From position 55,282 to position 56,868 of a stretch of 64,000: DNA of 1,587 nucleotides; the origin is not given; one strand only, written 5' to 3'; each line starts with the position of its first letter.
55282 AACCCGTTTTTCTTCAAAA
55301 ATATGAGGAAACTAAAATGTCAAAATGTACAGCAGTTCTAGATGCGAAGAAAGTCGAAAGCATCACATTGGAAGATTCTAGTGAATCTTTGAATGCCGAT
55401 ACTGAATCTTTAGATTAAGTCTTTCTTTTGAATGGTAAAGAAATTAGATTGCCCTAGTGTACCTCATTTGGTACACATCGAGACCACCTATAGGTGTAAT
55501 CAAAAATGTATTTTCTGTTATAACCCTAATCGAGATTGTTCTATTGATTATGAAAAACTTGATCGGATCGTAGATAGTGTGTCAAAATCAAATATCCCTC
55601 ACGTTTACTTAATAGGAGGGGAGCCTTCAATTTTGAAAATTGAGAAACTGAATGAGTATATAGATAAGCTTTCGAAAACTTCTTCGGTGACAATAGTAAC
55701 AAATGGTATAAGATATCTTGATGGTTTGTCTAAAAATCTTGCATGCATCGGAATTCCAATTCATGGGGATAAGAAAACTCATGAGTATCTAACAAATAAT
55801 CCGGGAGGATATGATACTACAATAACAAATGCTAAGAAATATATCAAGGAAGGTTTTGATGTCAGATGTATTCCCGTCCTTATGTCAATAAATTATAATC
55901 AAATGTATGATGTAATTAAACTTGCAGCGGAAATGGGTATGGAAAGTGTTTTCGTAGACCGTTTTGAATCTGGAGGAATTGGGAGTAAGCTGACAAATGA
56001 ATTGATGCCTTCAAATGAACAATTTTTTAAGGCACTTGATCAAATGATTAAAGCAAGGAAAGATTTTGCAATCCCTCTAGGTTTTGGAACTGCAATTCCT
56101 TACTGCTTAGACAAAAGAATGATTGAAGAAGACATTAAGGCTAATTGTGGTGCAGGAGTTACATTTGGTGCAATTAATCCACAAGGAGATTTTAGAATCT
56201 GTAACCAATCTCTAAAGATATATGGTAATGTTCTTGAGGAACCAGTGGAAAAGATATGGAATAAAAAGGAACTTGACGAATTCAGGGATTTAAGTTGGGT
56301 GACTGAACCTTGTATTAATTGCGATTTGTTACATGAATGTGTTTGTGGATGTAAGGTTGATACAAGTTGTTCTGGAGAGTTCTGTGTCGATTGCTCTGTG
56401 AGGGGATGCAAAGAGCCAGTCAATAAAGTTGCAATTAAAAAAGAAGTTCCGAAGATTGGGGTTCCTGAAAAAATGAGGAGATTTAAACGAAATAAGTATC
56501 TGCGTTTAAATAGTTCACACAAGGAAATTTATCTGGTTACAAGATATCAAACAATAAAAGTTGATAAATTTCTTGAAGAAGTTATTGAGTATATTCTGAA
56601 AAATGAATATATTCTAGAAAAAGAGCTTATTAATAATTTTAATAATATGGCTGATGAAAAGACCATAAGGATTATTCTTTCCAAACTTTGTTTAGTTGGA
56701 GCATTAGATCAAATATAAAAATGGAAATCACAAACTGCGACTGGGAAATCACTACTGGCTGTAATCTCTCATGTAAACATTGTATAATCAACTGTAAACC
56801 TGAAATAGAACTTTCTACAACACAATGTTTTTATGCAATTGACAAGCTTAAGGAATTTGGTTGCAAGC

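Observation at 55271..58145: RiPP-like cassette: unannotated 33-codon ORF + SPASM radical SAM with RRE-like tail + radical SAM::CxxCxxCC fusion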

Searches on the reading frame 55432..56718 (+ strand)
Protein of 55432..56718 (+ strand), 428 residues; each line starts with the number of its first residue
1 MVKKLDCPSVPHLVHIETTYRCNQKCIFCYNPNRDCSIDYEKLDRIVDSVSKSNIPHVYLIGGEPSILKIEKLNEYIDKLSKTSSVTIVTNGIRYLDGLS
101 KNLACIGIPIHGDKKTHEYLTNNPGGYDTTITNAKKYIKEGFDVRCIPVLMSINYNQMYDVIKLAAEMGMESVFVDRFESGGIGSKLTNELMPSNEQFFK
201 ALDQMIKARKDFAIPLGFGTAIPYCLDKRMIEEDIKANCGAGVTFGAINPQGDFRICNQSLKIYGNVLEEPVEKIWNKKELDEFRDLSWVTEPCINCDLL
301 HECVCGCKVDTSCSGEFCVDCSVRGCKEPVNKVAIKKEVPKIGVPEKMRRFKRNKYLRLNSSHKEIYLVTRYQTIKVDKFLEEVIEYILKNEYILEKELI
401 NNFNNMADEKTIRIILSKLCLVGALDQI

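Call 4: search_protein_families(library=pfam, proteins=[window:55432-56718:+], max_evalue=0.01)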
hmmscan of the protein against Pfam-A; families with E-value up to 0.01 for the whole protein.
window:55432-56718:+ (428 aa): 3 families
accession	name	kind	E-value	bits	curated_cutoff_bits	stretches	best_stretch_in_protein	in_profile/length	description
PF04055.27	Radical_SAM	-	3.1e-13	50.7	29.5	1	16-164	1-165/166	Radical SAM superfamily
PF13186.11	SPASM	-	1.7e-07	31.9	21.5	1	239-298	1-67/67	Iron-sulfur cluster-binding domain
PF13353.11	Fer4_12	-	7.6e-05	23.5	22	1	22-96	15-95/137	4Fe-4S single cluster domain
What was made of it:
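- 55432..56718 (+): rSAM-1, a 428-aa radical SAM / SPASM enzyme with a C-terminal RRE domain. Pfam Radical_SAM and SPASM both score above gathering (call 4).
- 56146..56406 (+): SPASM auxiliary-cluster region of rSAM-1 (CX12GX4C ... CX2CX5CX3C plus further Cys). Pfam SPASM matches residues 239-298 (call 4).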

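Call 5: search_protein_families(library=ncbifam, proteins=[window:55432-56718:+], max_evalue=0.01)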
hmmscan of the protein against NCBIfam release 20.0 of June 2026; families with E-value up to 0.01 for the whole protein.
window:55432-56718:+ (428 aa): 49 families (the best 25 are shown)
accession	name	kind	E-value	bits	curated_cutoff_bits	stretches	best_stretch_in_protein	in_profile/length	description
TIGR04055.1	rSAM_NirJ2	equivalog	1.5e-19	70.7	500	1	14-310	2-306/326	putative heme d1 biosynthesis radical SAM protein NirJ2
TIGR02109.1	PQQ_syn_pqqE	equivalog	3.4e-19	69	381.35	1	9-310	4-315/358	pyrroloquinoline quinone biosynthesis protein PqqE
TIGR03977.1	rSAM_pair_HxsC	equivalog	3.4e-17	62.3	267.9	1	18-218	31-245/292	His-Xaa-Ser system radical SAM maturase HxsC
TIGR03962.1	mycofact_rSAM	equivalog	3.5e-16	59.3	265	1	11-309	11-315/339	mycofactocin radical SAM maturase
TIGR04133.1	rSAM_w_lipo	hypoth_equivalog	1.1e-15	57.4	425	1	15-304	27-328/350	TIGR04133 family radical SAM/SPASM protein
TIGR04545.1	rSAM_ahbD_hemeb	equivalog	3.6e-15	56.2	500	1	13-309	1-319/339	heme b synthase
TIGR04340.1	rSAM_ACGX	hypoth_equivalog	3.3e-14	52.8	400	1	18-317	9-330/341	radical SAM/SPASM domain protein, ACGX system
TIGR04054.1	rSAM_NirJ1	equivalog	1.3e-13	50.3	650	1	14-212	38-243/387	putative heme d1 biosynthesis radical SAM protein NirJ1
NF041298.1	rSAM_mat_DynA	equivalog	4.3e-13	49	450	1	16-309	5-323/356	dynobactin maturation radical SAM/SPASM protein DynA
TIGR04251.1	SCM_rSAM_ScmF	equivalog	6.4e-13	48.8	400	1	19-308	11-322/353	SynChlorMet cassette radical SAM/SPASM protein ScmF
TIGR04546.1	rSAM_ahbC_deAc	equivalog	1.2e-12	47.4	650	1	14-211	41-245/390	12,18-didecarboxysiroheme deacetylase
TIGR02668.1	moaA_archaeal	equivalog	1.3e-12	47.3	325.25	1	15-176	13-185/303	GTP 3',8-cyclase MoaA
TIGR04303.1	GeoRSP_rSAM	equivalog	1.5e-12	47.7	400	1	19-309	12-308/325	GeoRSP system radical SAM/SPASM protein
NF038332.1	rSAM_rare_HxsC4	exception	1.6e-12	47.2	500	1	14-229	16-246/335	radical SAM protein HxsC4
NF050035.1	rSAM_WgK_link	exception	2.3e-12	46.6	650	1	9-175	6-181/367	radical SAM/SPASM peptide maturase WgkB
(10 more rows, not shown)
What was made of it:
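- Closest known: PqqA / PqqD / PqqE. Different: The TIGR02109 PqqE model scores 69 bits against a cut-off of 381 (call 5).
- All cofactor-family HMM scores fall far below their cut-offs: PqqE 69 against 381 bits, mycofactocin 59 against 265 bits (call 5).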

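Call 14: find_homologous_proteins(query=window:55432-56718:+)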
Query window:55432-56718:+ (428 aa): 439 proteins with E <= 0.001 among 5711 candidates; the best 120 are listed.
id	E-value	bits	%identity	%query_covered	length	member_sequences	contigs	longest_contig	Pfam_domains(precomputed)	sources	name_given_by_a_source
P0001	2.7e-255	865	100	89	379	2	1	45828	PF13186.12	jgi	-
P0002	2.0e-222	757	75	100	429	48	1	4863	PF13186.12,PF04055.28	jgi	-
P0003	1.4e-219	747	73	100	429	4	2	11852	PF13186.12,PF04055.28,PF13353.12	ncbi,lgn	-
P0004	8.5e-214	728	72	100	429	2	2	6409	PF13186.12,PF04055.28,PF13353.12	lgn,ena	-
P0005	3.3e-212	723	72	100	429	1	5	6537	PF13186.12,PF04055.28,PF13353.12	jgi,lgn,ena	-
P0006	4.5e-212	723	72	100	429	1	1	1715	PF13186.12,PF04055.28,PF13353.12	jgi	-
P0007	2.7e-211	720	69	100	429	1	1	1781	PF13186.12,PF04055.28,PF13353.12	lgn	-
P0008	6.2e-207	706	70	100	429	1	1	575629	PF13186.12,PF04055.28,PF13353.12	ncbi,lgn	ncbi:MAG: radical SAM protein [Candidatus Pacearchaeota archaeon]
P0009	7.5e-207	705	71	100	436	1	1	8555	PF13186.12,PF04055.28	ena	-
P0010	3.1e-205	700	70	100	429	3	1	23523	PF13186.12,PF04055.28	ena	-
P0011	6.8e-202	689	68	97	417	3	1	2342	PF13186.12,PF04055.28,PF13353.12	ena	-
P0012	2.7e-201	687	67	100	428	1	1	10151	PF13186.12,PF04055.28,PF13353.12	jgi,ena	-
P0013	1.5e-195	668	66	100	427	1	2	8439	PF13186.12,PF04055.28,PF13353.12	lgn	-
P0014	2.5e-191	654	65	100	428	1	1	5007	PF13186.12,PF04055.28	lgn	-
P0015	1.0e-190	652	64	100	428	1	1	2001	PF13186.12,PF04055.28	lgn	-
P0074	3.1e-158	545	55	99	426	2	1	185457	PF13186.12,PF04055.28,PF13353.12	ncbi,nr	ncbi:MAG: radical SAM protein [Patescibacteria group bacterium]|nr:radical SAM protein [Patescibacte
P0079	3.1e-157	542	55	99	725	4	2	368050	PF13186.12,PF04055.28,PF13353.12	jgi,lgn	jgi:radical SAM protein with 4Fe4S-binding SPASM domain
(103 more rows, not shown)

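Call 16: find_encoding_contigs(protein=P0008, flank=6000, max_places=2)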
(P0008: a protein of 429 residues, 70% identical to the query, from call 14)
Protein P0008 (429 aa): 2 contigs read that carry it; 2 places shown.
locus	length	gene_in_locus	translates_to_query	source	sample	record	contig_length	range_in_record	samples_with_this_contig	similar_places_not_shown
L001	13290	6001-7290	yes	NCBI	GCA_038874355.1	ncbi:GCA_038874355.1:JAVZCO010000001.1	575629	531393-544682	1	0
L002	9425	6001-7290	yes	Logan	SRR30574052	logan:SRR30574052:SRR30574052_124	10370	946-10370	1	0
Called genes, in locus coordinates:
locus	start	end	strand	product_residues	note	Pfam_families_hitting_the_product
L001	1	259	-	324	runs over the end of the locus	PF04055:Radical_SAM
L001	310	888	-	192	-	PF03848:TehB, PF02353:CMAS, PF05175:MTS, PF05401:NodS, PF13489:Methyltransf_23, PF13847:Methyltransf_31, PF08241:Methyltransf_11, PF08242:Methyltransf_12, +3 more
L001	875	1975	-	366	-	-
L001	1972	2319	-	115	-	PF02675:AdoMet_dc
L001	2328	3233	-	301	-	PF17284:Spermine_synt_N, PF01564:Spermine_synth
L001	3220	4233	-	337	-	PF01861:BpsA_C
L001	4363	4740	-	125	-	PF08264:Anticodon_1 (faint), PF19303:Anticodon_3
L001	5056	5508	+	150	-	PF00583:Acetyltransf_1, PF13673:Acetyltransf_10, PF13508:Acetyltransf_7, PF08445:FR47 (weak)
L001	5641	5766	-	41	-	-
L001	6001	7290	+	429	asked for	PF04055:Radical_SAM, PF13353:Fer4_12 (weak), PF13186:SPASM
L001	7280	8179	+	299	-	PF04055:Radical_SAM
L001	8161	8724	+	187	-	-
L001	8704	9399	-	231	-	PF01135:PCMT (weak), PF02353:CMAS, PF13489:Methyltransf_23, PF13847:Methyltransf_31, PF08241:Methyltransf_11, PF08242:Methyltransf_12, PF13649:Methyltransf_25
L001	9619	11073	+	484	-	PF00587:tRNA-synt_2b, PF03129:HGTP_anticodon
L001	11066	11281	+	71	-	-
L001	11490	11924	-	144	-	-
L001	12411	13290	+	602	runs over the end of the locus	PF01909:NTP_transf_2 (weak), PF18765:Polbeta (weak)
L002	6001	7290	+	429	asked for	PF04055:Radical_SAM, PF13353:Fer4_12 (weak), PF13186:SPASM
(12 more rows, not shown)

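Call 17: find_encoding_contigs(protein=P0074, flank=6000, max_places=2)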
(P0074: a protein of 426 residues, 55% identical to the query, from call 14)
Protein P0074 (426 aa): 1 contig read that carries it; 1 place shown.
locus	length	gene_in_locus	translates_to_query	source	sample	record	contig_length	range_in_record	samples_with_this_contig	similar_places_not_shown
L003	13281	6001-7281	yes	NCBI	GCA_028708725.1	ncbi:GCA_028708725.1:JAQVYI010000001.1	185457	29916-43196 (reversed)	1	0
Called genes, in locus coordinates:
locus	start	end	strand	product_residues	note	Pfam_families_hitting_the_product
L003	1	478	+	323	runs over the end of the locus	PF19974:TCAD9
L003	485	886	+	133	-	PF00903:Glyoxalase, PF12681:Glyoxalase_2 (weak)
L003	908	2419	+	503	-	PF00670:AdoHcyase_NAD (weak)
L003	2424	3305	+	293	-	-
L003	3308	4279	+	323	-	PF01408:GFO_IDH_MocA (weak)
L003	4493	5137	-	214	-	-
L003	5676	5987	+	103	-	PF12647:RNHCP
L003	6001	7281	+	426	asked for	PF04055:Radical_SAM, PF13353:Fer4_12 (weak), PF13186:SPASM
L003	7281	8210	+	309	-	PF04055:Radical_SAM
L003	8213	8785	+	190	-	-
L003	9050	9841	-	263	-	PF04909:Amidohydro_2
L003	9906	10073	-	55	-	-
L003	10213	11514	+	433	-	PF05970:PIF1, PF13245:AAA_19, PF13401:AAA_22 (weak), PF13604:AAA_30, PF03266:NTPase_1 (faint), PF07728:AAA_5 (weak), PF21530:Pif1_2B_dom (weak)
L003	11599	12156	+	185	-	PF04542:Sigma70_r2, PF08281:Sigma70_r4_2, PF04545:Sigma70_r4 (weak)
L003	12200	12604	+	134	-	-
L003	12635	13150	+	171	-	-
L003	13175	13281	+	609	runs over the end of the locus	PF25919:BSH_CusB (faint), PF00364:Biotin_lipoyl (faint), PF25917:BSH_RND, PF25973:BSH_CzcB, PF25954:Beta-barrel_RND_2 (weak), PF25990:Beta-barrel_YknX, PF26002:Beta-barrel_AprE (weak)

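Call 18: find_encoding_contigs(protein=P0079, flank=6000, max_places=2)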
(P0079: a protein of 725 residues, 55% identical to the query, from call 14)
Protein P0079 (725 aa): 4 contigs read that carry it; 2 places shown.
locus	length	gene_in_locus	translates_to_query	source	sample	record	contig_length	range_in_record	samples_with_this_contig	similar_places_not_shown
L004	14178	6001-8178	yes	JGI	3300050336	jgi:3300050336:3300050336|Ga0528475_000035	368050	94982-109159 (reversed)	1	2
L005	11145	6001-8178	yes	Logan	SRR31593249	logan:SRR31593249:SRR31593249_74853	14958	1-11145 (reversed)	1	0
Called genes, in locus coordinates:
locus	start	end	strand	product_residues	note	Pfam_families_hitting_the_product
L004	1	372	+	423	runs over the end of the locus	PF00344:SecY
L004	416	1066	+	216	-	PF00406:ADK, PF13207:AAA_17, PF13671:AAA_33 (weak), PF05191:ADK_lid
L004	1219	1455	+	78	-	PF01176:eIF-1a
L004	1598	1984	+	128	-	PF00416:Ribosomal_S13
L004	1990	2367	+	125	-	PF00411:Ribosomal_S11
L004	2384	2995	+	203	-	PF00163:Ribosomal_S4, PF01479:S4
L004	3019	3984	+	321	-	PF01193:RNA_pol_L, PF01000:RNA_pol_A_bac, PF03118:RNA_pol_A_CTD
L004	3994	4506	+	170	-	PF01196:Ribosomal_L17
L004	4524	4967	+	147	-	PF00572:Ribosomal_L13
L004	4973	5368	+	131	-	PF00380:Ribosomal_S9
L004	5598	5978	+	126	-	PF12647:RNHCP, PF21349:RUBY_RBDX (faint)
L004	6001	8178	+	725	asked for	PF04055:Radical_SAM, PF13186:SPASM, PF04055:Radical_SAM, PF13353:Fer4_12 (weak)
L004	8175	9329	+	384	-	PF00155:Aminotran_1_2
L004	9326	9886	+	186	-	PF03692:CxxCxxCC (faint)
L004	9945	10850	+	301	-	PF14257:DUF4349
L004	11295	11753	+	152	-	PF01797:Y1_Tnp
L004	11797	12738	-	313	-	PF00551:Formyl_trans_N, PF02911:Formyl_trans_C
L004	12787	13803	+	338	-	PF02547:Queuosine_synth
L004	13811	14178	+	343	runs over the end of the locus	PF01702:TGT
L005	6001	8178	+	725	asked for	PF04055:Radical_SAM, PF13186:SPASM, PF04055:Radical_SAM, PF13353:Fer4_12 (weak)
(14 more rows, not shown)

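Call 26: find_related_loci(query=A1, collection=genome_contigs, flank=5000)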
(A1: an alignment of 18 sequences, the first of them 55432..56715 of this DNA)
Query A1 (428 aa) in genome_contigs; peptide patterns used: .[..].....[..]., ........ (x = any residue, [..] = any of these).
99 stretches matched a pattern; 65 encode a relative of the query (tblastn E <= 1e-3); 61 distinct loci.
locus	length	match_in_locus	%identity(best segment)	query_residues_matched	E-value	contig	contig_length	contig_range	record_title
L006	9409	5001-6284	74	1-427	0e+0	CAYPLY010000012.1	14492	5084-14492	MAG TPA_asm: Candidatus Woesearchaeota archaeon isolate binchicken_co22_156 genome assembly, contig: NODE_4351_length_14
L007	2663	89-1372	73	1-427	0e+0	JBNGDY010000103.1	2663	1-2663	MAG: Candidatus Nanoarchaeia archaeon isolate E05-049 bin34.fa-103, whole genome shotgun sequence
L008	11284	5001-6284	74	1-427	0e+0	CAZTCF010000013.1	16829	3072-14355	MAG TPA_asm: Candidatus Woesearchaeota archaeon isolate binchicken_co111_164 genome assembly, contig: NODE_7259_length_1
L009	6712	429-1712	73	1-427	0e+0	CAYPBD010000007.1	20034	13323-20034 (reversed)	MAG TPA_asm: Candidatus Woesearchaeota archaeon isolate binchicken_co34_497 genome assembly, contig: NODE_4264_length_20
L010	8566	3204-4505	60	1-426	7e-171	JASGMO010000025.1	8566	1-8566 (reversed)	MAG: Patescibacteria group bacterium isolate DJKA126_ANT-KO_bin.17 scaffold_3986, whole genome shotgun sequence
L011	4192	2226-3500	57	1-425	4e-172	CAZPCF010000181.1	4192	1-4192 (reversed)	MAG TPA_asm: uncultured bacterium isolate SRP178699_co1_136 genome assembly, contig: NODE_32395_length_4192_cov_3.332125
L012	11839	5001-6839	57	4-428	1e-165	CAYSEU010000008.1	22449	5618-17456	MAG TPA_asm: uncultured Candidatus Saccharibacteria bacterium isolate binchicken_co220_104 genome assembly, contig: NODE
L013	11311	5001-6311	56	3-428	6e-163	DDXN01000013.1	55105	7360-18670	MAG TPA_asm: Candidatus Dojkabacteria bacterium UBA2259 UBA2259_contig_16182, whole genome shotgun sequence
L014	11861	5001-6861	55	1-428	4e-161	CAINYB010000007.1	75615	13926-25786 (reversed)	uncultured bacterium isolate LaPlata-7m-a_bin-459 genome assembly, contig: bin-459:07/28, whole genome shotgun sequence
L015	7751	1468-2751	55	9-425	3e-161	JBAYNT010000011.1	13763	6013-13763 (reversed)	MAG: Candidatus Dojkabacteria bacterium isolate SO_2016_LW1_71 scaffold04878_LW64-88_2016, whole genome shotgun sequence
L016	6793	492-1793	57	1-426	2e-161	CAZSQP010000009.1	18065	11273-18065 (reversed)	MAG TPA_asm: uncultured Candidatus Saccharibacteria bacterium isolate SRP332253_co2_159 genome assembly, contig: NODE_29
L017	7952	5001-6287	55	1-428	7e-161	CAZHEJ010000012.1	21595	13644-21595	MAG TPA_asm: uncultured Gammaproteobacteria bacterium isolate binchicken_co266_196 genome assembly, contig: NODE_3963_le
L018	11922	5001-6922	56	1-425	7e-161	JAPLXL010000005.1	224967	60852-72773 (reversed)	MAG: Candidatus Nealsonbacteria bacterium isolate LacPavin_0920_SED4_MAG_36_17 LacPavin_0920_SED4_scaffold_721284, whole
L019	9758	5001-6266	54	4-426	8e-159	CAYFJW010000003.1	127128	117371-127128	MAG TPA_asm: Candidatus Woesearchaeota archaeon isolate ERP019367_co2_61 genome assembly, contig: NODE_156_length_127128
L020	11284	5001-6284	75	1-427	0e+0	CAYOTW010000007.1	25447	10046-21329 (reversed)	MAG TPA_asm: Candidatus Woesearchaeota archaeon isolate SRP332253_co1_15 genome assembly, contig: NODE_2932_length_25447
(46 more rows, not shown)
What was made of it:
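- The family is sporadic: 61 distinct loci across 185,579 species genomes (call 26). The family is patchily distributed and crosses the bacteria-archaea divide, which suggests horizontal transfer (calls 14, 26).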

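Call 44: find_related_loci(query=window:55432-56715:+, collection=metagenome_contigs, flank=4000)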
Query window:55432-56715:+ (428 aa) in metagenome_contigs; peptide patterns used: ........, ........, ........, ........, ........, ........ (x = any residue, [..] = any of these).
297 stretches matched a pattern; 70 encode a relative of the query (tblastn E <= 1e-3); 70 distinct loci.
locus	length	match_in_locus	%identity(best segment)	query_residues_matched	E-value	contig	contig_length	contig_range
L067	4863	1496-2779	75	1-427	0e+0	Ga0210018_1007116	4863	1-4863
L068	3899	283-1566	74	1-427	0e+0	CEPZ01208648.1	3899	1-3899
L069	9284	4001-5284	73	1-427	0e+0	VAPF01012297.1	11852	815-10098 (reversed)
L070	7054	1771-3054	74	1-427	0e+0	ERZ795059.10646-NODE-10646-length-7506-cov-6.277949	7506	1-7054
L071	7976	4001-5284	73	1-427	0e+0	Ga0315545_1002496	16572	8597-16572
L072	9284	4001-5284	70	1-427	0e+0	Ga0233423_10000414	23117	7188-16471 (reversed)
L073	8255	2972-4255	67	1-428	0e+0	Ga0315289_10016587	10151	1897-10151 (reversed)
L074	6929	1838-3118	64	1-428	0e+0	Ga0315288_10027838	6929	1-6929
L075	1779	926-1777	87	1-284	0e+0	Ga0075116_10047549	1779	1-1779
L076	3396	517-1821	56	3-426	1e-171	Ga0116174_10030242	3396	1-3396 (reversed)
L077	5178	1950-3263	58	1-428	5e-163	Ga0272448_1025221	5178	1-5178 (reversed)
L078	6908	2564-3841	56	2-428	1e-156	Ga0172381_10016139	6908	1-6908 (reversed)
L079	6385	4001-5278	54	1-426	1e-152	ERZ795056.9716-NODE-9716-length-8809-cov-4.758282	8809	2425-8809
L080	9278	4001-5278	54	1-426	1e-152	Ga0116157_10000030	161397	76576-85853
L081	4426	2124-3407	53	9-428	2e-152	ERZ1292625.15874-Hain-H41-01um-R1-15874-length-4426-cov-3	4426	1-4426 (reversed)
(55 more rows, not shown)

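Call 52: search_protein_families(library=ncbifam, proteins=[L001:8161-8721:+, L003:8213-8782:+, L003:5676-5984:+, L004:8175-9326:+, L004:9326-9883:+, L001:7280-8176:+], max_evalue=0.01)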
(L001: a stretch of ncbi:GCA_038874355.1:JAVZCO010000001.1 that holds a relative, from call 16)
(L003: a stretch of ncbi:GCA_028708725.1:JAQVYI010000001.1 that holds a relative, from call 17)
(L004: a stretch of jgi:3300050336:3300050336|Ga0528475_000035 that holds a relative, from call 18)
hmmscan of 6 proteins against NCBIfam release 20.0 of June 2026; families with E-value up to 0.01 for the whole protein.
L001:8161-8721:+ (187 aa): 0 families

L003:8213-8782:+ (190 aa): 0 families

L003:5676-5984:+ (103 aa): 0 families

L004:8175-9326:+ (384 aa): 5 families
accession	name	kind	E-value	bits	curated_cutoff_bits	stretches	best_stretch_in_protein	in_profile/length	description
NF041364.1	GntC_guanitoxin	equivalog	5.3e-06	25.6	415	1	67-334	25-301/356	guanitoxin biosynthesis PLP-dependent (S)-gamma-hydroxy-L-arginine cyclodehydratase GntC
NF004621.0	PRK05957.1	equivalog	0.00012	20.9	498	1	95-342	82-335/389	pyridoxal phosphate-dependent aminotransferase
NF005021.0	PRK06425.1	equivalog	0.0014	17.8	353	1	98-255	54-207/335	histidinol-phosphate aminotransferase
NF005744.0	PRK07568.1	subfamily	0.0014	17.5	389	1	73-157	60-143/398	pyridoxal phosphate-dependent aminotransferase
TIGR01140.1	L_thr_O3P_dcar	equivalog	0.0018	17.4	290.55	1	75-265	43-219/331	threonine-phosphate decarboxylase CobD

L004:9326-9883:+ (186 aa): 0 families

L001:7280-8176:+ (299 aa): 64 families (the best 25 are shown)
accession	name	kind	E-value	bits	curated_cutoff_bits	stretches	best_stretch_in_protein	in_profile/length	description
TIGR04051.1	rSAM_NirJ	equivalog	1.2e-28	100.1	515.45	1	12-205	6-204/354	heme d1 biosynthesis radical SAM protein NirJ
TIGR04054.1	rSAM_NirJ1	equivalog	3.2e-27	95.2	650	1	12-201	40-234/387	putative heme d1 biosynthesis radical SAM protein NirJ1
TIGR04546.1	rSAM_ahbC_deAc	equivalog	1.5e-26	93.1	650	1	12-187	43-223/390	12,18-didecarboxysiroheme deacetylase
TIGR03962.1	mycofact_rSAM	equivalog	4.6e-25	88.5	265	1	11-167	15-175/339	mycofactocin radical SAM maturase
TIGR04545.1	rSAM_ahbD_hemeb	equivalog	3.3e-23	82.7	500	1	11-206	3-204/339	heme b synthase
TIGR04082.1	rSAM_for_selen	equivalog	6.8e-23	81.2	350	1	11-162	202-360/516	thio(seleno)oxazole modification radical SAM maturase SbtM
TIGR04103.1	rSAM_nif11_3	equivalog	4.5e-22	78.2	725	1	9-200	6-201/412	nif11-class peptide radical SAM maturase 3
NF045574.1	sacti_mat_StsB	exception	4.8e-22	78.4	625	1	10-176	98-268/466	StsB family radical SAM/SPASM domain sactipeptide maturase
TIGR04133.1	rSAM_w_lipo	hypoth_equivalog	2.7e-21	75.9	425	1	10-236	26-261/350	TIGR04133 family radical SAM/SPASM protein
TIGR04347.1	pseudo_SAM_Halo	equivalog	5.4e-21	75.3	525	1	12-182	42-217/390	TIGR04347 family pseudo-SAM/SPASM protein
TIGR04055.1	rSAM_NirJ2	equivalog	6.9e-21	75.1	500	1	11-202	3-199/326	putative heme d1 biosynthesis radical SAM protein NirJ2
TIGR02109.1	PQQ_syn_pqqE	equivalog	3.3e-20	72.3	381.35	1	13-219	12-221/358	pyrroloquinoline quinone biosynthesis protein PqqE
TIGR04250.1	SCM_rSAM_ScmE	equivalog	1.2e-18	67.2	400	1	10-198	5-200/358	SynChlorMet cassette radical SAM/SPASM protein ScmE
TIGR04053.2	TIGR04053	equivalog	1.8e-18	67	395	1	12-205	12-212/366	TIGR04053 family radical SAM/SPASM domain-containing protein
TIGR03913.1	rad_SAM_trio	equivalog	3.1e-18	65.4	591.75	1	9-218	20-230/477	GDL motif peptide-associated radical SAM/SPASM maturase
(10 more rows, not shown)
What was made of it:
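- Closest known: Ranthipeptide / QhpD-type thioether maturases. Different: PapB, SCIFF and sactipeptide NCBIfam models all score far below their cut-offs (calls 5, 52).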
